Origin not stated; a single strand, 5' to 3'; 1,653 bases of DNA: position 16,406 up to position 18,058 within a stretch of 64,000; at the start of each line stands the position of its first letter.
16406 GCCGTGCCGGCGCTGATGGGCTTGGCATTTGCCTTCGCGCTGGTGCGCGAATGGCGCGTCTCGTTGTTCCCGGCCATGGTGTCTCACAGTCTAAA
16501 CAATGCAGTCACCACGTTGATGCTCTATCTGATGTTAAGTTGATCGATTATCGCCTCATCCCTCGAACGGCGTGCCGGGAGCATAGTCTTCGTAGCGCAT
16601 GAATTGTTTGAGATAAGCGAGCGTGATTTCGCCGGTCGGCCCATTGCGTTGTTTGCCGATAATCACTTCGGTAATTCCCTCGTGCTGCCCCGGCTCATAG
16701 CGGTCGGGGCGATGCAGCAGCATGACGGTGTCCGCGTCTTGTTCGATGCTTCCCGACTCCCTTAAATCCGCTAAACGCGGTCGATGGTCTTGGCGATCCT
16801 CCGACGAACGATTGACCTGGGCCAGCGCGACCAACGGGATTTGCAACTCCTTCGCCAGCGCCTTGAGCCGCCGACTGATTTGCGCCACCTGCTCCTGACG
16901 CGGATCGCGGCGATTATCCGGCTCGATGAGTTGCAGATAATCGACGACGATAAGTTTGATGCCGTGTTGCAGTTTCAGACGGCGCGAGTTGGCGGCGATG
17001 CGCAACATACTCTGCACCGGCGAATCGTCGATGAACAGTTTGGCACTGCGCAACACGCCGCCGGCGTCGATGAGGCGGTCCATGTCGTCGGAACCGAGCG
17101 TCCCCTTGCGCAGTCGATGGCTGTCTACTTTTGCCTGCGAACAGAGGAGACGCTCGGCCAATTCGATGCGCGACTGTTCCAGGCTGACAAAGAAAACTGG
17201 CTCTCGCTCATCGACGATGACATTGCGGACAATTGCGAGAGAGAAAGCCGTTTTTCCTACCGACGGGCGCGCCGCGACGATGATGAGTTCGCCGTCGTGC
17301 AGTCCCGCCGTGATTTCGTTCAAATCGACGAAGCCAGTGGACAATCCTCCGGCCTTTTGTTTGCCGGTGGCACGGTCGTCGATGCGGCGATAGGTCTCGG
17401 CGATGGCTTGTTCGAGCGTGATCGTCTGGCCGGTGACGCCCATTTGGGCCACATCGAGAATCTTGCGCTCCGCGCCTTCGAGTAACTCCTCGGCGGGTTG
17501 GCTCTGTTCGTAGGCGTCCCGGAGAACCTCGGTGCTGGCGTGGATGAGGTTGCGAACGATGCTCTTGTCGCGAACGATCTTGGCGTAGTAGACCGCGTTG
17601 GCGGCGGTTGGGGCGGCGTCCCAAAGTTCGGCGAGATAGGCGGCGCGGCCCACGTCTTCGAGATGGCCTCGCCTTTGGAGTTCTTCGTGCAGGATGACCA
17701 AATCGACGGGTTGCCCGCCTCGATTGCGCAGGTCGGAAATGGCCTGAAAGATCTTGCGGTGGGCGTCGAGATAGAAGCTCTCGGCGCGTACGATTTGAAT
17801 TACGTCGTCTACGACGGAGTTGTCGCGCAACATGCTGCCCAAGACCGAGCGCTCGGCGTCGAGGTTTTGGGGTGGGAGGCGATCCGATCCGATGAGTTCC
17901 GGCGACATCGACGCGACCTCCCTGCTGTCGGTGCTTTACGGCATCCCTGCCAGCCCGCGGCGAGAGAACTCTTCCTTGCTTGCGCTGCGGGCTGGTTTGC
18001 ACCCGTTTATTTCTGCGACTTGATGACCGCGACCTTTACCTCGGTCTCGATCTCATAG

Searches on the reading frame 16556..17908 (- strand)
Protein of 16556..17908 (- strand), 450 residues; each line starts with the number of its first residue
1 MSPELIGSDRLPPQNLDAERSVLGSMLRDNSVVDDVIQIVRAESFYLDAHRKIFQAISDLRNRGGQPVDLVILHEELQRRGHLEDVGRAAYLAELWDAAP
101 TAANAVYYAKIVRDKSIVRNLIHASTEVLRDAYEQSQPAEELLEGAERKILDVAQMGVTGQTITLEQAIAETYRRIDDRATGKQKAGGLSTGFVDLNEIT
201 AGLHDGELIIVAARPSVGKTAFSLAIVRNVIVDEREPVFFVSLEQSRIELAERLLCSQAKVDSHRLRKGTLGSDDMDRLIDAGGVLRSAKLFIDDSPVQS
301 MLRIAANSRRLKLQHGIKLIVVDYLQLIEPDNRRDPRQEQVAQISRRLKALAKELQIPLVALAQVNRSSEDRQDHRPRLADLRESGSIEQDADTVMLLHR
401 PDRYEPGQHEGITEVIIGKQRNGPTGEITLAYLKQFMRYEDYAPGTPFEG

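Call 92: search_protein_families(library=pfam, proteins=[window:16556-17908:-], max_evalue=0.001)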
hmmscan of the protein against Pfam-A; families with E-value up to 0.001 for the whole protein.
window:16556-17908:- (450 aa): 4 families
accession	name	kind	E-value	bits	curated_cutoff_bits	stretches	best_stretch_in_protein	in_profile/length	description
PF03796.21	DnaB_C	-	3.5e-96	321.9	27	1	188-441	1-255/255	DnaB-like helicase C terminal domain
PF00772.26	DnaB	-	2.3e-34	118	23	1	12-114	2-103/103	DnaB-like helicase N terminal domain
PF13481.12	AAA_25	-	1.8e-10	41.2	27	1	196-367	22-192/195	AAA domain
PF06745.19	ATPase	-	3.4e-05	23.8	26.6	1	190-267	2-78/231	KaiC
